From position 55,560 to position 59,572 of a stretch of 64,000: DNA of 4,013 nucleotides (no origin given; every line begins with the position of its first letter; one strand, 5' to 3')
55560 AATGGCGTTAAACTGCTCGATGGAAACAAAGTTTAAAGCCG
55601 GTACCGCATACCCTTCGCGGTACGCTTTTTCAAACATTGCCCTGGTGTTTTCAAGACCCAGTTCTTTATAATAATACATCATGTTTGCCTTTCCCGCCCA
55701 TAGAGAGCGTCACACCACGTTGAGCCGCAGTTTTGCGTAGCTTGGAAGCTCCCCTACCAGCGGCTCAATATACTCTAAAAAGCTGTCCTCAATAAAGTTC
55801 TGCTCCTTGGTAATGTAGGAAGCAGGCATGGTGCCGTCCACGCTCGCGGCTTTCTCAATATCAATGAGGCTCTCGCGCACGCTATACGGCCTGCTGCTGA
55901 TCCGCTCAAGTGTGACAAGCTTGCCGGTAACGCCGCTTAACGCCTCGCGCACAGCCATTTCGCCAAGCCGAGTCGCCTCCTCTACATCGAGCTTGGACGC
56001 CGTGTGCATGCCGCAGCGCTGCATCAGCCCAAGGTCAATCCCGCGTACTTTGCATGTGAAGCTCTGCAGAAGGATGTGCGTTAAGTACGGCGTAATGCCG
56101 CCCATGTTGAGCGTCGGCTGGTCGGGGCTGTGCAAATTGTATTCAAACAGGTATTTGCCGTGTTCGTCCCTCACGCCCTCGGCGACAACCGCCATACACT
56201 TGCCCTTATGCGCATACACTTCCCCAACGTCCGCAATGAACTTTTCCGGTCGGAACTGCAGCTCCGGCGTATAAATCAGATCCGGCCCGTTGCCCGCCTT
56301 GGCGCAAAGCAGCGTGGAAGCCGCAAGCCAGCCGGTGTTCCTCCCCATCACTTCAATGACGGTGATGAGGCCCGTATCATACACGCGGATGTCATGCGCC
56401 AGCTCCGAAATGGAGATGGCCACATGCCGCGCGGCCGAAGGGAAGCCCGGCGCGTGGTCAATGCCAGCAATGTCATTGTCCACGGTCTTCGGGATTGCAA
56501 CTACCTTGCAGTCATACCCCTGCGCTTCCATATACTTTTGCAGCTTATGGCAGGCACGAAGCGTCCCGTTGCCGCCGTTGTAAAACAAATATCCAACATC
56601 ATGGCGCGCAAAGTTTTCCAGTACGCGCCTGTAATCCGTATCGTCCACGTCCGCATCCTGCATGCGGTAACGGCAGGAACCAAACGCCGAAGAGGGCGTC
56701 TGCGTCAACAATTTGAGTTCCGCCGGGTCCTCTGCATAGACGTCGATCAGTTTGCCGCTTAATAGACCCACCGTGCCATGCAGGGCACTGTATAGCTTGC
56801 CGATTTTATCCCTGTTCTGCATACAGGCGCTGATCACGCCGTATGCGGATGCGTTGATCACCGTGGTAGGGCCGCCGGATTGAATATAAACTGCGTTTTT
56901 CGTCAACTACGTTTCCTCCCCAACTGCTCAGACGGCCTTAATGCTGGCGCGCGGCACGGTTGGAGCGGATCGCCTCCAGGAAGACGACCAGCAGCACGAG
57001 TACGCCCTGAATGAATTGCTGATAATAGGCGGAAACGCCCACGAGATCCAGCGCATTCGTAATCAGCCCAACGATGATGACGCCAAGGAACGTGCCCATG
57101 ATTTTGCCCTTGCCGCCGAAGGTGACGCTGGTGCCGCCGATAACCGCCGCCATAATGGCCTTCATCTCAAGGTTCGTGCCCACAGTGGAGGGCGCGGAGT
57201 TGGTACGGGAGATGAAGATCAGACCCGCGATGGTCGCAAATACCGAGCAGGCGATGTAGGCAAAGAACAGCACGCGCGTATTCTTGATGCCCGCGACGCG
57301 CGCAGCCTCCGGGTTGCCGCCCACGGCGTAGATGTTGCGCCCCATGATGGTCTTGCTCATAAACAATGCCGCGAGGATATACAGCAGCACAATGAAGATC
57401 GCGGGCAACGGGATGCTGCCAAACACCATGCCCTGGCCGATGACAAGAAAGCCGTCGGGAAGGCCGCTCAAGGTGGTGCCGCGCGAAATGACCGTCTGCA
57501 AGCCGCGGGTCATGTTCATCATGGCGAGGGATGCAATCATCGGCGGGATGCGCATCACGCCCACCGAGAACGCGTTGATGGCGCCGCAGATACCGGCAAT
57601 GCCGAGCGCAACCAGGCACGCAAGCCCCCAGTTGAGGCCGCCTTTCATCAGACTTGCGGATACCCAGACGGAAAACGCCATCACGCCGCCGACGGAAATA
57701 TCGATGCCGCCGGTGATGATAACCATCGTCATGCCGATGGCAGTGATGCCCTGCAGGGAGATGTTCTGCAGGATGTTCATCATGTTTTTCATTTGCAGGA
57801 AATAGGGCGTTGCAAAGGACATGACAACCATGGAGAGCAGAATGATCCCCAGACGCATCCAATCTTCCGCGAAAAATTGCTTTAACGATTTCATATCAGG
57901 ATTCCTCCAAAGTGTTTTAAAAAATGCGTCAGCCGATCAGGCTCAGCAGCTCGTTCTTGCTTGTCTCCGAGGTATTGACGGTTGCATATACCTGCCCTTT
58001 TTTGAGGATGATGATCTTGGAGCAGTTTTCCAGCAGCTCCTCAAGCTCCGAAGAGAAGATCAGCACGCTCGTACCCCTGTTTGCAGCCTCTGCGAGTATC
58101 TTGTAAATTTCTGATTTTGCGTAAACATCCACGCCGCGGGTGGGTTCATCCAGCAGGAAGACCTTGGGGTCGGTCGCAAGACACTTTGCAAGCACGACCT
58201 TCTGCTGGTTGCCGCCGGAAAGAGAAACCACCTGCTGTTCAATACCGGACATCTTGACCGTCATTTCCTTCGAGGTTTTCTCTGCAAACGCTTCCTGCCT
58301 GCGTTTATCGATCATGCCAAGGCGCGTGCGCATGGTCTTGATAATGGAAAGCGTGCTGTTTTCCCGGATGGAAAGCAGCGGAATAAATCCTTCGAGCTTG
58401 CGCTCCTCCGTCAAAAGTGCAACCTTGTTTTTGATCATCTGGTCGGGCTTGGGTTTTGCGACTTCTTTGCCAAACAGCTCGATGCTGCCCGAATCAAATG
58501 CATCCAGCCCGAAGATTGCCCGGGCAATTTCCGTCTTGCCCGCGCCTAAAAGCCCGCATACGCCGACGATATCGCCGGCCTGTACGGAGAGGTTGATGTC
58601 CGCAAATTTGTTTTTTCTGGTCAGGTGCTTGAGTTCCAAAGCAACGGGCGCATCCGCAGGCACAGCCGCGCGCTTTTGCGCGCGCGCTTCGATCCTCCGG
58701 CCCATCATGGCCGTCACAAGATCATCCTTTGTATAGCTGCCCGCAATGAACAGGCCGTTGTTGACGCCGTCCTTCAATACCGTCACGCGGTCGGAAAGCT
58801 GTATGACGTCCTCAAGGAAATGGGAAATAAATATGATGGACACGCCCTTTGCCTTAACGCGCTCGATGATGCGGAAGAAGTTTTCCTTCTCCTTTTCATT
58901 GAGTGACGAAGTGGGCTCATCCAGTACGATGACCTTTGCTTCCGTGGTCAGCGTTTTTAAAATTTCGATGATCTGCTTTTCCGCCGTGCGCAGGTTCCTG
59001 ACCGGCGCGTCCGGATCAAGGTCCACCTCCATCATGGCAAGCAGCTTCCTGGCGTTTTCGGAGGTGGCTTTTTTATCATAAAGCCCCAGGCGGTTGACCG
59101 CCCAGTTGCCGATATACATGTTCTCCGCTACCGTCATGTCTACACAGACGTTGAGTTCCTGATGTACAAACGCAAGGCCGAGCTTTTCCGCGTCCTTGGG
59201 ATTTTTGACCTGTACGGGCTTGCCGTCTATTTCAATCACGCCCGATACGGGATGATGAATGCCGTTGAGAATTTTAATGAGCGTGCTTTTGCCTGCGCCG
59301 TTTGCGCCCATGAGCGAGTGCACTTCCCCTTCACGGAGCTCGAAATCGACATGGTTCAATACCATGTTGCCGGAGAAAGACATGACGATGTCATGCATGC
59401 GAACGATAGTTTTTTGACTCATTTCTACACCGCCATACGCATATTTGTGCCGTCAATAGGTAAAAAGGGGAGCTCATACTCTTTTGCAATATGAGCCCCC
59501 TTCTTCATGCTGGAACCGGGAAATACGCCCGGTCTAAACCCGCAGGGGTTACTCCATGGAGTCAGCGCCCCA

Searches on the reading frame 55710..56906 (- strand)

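Call 71: search_protein_families(library=pfam, proteins=[window:55710-56906:-], max_evalue=0.00001)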
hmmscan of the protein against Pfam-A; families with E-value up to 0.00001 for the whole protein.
window:55710-56906:- (398 aa): 1 family
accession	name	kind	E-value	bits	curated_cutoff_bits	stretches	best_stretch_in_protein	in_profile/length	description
PF00365.25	PFK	-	5.8e-49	167.4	30.9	1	6-320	3-275/277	Phosphofructokinase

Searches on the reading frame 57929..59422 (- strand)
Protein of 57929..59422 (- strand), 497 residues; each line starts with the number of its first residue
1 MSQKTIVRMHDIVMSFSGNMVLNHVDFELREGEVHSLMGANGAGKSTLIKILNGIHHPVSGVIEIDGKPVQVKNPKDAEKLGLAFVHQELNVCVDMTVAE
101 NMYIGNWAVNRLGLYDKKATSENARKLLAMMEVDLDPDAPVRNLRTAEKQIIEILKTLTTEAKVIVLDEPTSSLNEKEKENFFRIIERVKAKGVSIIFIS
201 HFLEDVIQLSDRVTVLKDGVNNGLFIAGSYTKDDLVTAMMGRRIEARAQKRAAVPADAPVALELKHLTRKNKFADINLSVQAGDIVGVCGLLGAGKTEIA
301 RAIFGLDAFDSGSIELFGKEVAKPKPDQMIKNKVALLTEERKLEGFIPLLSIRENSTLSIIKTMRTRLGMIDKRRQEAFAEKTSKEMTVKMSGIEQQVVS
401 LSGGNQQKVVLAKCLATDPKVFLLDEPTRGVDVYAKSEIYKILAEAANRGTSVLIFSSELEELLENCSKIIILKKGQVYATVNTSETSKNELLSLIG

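Call 71: search_protein_families(library=pfam, proteins=[window:57929-59422:-], max_evalue=0.00001)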
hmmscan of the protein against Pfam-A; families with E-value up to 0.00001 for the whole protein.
window:57929-59422:- (497 aa): 2 families
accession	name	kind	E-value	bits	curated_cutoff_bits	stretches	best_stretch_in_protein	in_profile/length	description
PF00005.33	ABC_tran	-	1.5e-52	178.3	25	2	22-172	1-137/137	ABC transporter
PF13304.12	AAA_21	-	4.2e-13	50.5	27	0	372-457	220-296/304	AAA domain, putative AbiEii toxin, Type IV TA system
